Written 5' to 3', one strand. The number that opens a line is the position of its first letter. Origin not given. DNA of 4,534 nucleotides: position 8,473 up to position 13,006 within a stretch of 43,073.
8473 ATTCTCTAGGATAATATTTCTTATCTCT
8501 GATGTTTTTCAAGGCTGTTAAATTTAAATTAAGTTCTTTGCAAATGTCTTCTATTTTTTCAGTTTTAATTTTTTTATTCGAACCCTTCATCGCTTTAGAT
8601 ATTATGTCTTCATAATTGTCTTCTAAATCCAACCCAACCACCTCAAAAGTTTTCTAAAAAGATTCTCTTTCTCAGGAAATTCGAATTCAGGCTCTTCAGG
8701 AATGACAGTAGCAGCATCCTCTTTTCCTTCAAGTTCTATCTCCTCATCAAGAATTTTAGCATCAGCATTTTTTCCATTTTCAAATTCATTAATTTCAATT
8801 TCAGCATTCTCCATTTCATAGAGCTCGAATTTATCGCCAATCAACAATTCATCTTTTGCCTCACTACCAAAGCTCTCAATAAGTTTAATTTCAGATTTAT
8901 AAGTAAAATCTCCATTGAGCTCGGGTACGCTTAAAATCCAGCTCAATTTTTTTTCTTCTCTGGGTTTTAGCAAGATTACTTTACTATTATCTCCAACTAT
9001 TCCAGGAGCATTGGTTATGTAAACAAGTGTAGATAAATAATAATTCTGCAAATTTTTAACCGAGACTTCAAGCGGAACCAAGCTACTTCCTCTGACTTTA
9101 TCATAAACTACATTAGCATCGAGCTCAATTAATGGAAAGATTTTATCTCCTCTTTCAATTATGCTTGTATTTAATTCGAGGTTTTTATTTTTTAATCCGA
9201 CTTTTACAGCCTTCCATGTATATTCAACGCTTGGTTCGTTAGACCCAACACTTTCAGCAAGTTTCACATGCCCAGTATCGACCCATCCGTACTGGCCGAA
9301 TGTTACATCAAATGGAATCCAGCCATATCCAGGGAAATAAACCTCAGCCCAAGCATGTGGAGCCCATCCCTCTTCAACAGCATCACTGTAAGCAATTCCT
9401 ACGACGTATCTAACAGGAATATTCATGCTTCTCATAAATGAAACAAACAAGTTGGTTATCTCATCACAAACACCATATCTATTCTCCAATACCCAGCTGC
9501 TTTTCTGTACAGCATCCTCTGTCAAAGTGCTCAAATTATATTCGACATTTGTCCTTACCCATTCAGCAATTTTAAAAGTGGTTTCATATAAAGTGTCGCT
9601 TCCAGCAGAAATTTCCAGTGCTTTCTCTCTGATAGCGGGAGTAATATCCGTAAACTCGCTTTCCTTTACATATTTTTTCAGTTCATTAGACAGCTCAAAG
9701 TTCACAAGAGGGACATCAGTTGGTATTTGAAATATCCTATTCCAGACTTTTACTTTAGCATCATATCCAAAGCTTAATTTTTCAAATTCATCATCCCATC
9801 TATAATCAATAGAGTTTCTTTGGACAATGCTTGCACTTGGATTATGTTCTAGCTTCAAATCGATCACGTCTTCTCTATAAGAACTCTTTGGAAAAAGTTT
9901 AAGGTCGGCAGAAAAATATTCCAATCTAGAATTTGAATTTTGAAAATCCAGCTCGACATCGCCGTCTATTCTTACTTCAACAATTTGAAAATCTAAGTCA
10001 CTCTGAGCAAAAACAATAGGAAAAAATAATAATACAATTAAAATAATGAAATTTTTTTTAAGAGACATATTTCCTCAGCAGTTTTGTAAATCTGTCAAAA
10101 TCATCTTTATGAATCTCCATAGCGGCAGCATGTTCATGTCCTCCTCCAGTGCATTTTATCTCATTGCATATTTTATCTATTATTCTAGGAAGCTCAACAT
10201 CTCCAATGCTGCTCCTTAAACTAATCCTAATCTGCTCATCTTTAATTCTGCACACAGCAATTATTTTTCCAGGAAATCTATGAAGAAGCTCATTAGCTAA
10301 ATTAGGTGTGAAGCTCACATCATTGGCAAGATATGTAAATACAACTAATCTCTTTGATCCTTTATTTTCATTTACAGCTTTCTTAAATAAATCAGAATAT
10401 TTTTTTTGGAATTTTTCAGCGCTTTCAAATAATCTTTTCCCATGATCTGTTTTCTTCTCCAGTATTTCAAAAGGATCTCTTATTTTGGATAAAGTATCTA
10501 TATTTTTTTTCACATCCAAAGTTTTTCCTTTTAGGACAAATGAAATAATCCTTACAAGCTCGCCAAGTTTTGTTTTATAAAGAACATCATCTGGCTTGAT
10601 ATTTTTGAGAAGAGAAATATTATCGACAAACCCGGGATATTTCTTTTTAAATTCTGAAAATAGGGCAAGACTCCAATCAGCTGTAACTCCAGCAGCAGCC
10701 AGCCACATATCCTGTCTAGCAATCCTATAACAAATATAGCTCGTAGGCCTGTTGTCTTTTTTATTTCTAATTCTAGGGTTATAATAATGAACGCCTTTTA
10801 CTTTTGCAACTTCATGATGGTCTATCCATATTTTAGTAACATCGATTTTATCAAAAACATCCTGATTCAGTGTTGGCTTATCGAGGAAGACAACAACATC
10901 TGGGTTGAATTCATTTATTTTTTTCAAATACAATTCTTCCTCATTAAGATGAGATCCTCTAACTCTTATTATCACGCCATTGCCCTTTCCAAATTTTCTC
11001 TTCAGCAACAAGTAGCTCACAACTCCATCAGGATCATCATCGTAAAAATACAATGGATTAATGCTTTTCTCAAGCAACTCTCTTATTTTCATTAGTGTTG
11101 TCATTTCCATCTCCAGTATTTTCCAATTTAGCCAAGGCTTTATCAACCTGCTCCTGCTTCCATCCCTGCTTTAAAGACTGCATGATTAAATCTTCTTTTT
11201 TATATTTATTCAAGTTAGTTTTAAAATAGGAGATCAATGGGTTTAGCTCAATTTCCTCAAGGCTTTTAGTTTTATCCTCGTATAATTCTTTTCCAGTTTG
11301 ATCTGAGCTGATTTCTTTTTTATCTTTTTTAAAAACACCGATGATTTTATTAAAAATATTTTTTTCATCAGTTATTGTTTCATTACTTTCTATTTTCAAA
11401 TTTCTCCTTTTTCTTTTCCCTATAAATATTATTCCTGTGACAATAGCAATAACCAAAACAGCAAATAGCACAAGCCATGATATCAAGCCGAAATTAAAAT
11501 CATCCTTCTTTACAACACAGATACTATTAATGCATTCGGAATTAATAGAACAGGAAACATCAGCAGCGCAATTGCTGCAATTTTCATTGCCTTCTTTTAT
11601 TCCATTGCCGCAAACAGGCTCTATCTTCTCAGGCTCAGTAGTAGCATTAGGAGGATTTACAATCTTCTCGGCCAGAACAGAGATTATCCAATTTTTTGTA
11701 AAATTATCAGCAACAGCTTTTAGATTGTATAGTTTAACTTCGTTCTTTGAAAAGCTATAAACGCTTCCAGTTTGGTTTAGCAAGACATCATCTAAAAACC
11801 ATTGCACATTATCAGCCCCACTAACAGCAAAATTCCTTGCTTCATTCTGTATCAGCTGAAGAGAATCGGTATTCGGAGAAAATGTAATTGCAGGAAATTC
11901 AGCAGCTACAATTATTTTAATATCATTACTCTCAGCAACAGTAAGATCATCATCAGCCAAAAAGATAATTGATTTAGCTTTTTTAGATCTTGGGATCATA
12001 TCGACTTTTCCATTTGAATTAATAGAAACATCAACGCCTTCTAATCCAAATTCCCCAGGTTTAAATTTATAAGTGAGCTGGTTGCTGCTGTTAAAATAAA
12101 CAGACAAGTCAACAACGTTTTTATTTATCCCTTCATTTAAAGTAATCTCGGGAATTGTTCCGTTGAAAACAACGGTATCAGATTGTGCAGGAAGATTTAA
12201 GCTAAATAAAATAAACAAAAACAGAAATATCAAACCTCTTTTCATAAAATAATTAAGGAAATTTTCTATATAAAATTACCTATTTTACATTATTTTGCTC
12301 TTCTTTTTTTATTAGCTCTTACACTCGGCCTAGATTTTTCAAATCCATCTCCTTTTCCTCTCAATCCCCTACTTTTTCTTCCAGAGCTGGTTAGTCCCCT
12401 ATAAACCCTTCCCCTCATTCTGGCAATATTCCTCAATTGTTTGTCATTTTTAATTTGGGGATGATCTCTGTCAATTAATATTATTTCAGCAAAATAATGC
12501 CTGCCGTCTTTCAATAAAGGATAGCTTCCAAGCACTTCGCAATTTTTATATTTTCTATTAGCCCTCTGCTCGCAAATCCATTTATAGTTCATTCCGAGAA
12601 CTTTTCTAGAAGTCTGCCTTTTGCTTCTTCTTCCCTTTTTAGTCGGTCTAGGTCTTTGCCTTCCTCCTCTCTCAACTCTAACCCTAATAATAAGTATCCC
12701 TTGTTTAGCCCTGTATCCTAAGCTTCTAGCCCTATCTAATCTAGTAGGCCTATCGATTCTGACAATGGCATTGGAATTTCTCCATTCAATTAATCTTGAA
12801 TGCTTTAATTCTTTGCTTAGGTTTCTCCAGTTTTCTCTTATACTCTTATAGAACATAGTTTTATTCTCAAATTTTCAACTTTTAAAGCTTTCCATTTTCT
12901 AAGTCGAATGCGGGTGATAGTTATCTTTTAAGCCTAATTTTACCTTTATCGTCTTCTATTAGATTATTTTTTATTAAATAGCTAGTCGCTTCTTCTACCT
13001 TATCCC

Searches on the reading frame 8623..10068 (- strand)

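Call 9: search_protein_families(library=pfam, proteins=[window:8623-10068:-], max_evalue=0.001)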
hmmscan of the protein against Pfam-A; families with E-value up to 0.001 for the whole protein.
window:8623-10068:- (481 aa): 2 families
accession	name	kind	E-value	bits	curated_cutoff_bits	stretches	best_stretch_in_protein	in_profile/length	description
PF01841.26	Transglut_core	-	3.3e-26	92.1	23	1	150-254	4-107/108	Transglutaminase-like superfamily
PF04473.18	DUF553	-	1.6e-05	24.8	20.5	1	158-250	13-109/140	Transglutaminase-like domain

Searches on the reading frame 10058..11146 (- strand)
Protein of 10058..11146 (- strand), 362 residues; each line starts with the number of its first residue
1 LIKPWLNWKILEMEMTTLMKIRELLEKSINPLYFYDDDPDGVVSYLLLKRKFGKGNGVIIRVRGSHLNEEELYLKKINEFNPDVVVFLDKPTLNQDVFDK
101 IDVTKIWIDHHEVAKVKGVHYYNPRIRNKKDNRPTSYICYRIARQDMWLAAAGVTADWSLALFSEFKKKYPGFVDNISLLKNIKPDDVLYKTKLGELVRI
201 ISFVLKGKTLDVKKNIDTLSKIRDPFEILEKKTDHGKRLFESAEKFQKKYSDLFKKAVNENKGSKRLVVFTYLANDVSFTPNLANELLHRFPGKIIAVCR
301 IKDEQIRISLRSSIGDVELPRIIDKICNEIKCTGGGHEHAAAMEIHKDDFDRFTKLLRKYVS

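Call 9: search_protein_families(library=pfam, proteins=[window:10058-11146:-], max_evalue=0.001)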
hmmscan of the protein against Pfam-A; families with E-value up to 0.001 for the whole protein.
window:10058-11146:- (362 aa): 2 families
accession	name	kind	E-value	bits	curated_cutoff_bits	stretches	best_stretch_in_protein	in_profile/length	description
PF02272.25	DHHA1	-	2.1e-11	44.6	25.9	1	281-361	19-100/102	DHHA1 domain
PF01368.27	DHH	-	0.00015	22.5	28.1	1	36-143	7-102/125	DHH family, N-terminal domain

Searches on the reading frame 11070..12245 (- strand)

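Call 9: search_protein_families(library=pfam, proteins=[window:11070-12245:-], max_evalue=0.001)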
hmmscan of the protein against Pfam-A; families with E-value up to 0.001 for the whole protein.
window:11070-12245:- (391 aa): 0 families

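Call 61: search_protein_families(library=ncbifam, proteins=[window:11070-12245:-], max_evalue=0.1)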
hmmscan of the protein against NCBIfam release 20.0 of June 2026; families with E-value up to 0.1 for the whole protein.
window:11070-12245:- (391 aa): 1 family
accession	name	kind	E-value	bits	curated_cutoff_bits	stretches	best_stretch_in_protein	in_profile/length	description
NF053653.1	InDiPhoBT2121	equivalog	0.095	12.3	245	0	280-356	29-106/216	inorganic diphosphatase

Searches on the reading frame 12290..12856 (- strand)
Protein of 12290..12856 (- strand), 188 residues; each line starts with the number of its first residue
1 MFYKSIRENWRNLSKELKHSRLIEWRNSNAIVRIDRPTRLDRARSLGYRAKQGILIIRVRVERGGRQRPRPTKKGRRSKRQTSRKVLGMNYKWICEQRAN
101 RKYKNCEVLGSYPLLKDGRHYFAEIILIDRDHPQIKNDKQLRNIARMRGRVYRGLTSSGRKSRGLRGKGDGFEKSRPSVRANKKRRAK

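Call 9: search_protein_families(library=pfam, proteins=[window:12290-12856:-], max_evalue=0.001)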
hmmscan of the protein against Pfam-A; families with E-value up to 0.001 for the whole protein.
window:12290-12856:- (188 aa): 1 family
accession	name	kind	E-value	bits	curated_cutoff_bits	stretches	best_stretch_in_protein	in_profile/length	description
PF00827.22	Ribosomal_L15e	-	1.6e-55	188.2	27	1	2-182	2-191/191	Ribosomal L15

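Call 46: find_homologous_proteins(query=window:12290-12856:-, max_evalue=1e-10)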
Query window:12290-12856:- (188 aa): 2987 proteins with E <= 1e-10 among 3061 candidates; the best 120 are listed.
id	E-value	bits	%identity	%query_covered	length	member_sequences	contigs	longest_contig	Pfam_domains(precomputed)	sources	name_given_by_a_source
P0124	8.4e-117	405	100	100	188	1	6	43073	PF00827.23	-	-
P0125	2.9e-102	358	86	99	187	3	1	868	PF00827.23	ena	-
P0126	5.2e-93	328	77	99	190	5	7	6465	PF00827.23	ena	-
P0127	5.0e-92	325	78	98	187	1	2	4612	PF00827.23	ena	-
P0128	8.8e-90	317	77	98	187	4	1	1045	PF00827.23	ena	-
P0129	2.3e-88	313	75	99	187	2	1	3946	PF00827.23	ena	-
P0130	7.8e-86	305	72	98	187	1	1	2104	PF00827.23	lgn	-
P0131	1.5e-84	300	73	97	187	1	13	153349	PF00827.23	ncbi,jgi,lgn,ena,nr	ncbi:50S ribosomal protein L15e [Candidatus Woesearchaeota archaeon]|nr:50S ribosomal protein L15e [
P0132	3.2e-84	299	71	98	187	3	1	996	PF00827.23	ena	-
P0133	3.3e-84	299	72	98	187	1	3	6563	PF00827.23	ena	-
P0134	4.2e-84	299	74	98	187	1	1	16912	PF00827.23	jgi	jgi:large subunit ribosomal protein L15e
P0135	7.9e-84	298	73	98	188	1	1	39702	PF00827.23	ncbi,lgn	-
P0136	2.2e-83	297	74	98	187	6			PF00827.23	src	-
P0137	2.4e-83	296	71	98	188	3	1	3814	PF00827.23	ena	-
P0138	4.2e-83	296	70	98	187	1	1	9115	PF00827.23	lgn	-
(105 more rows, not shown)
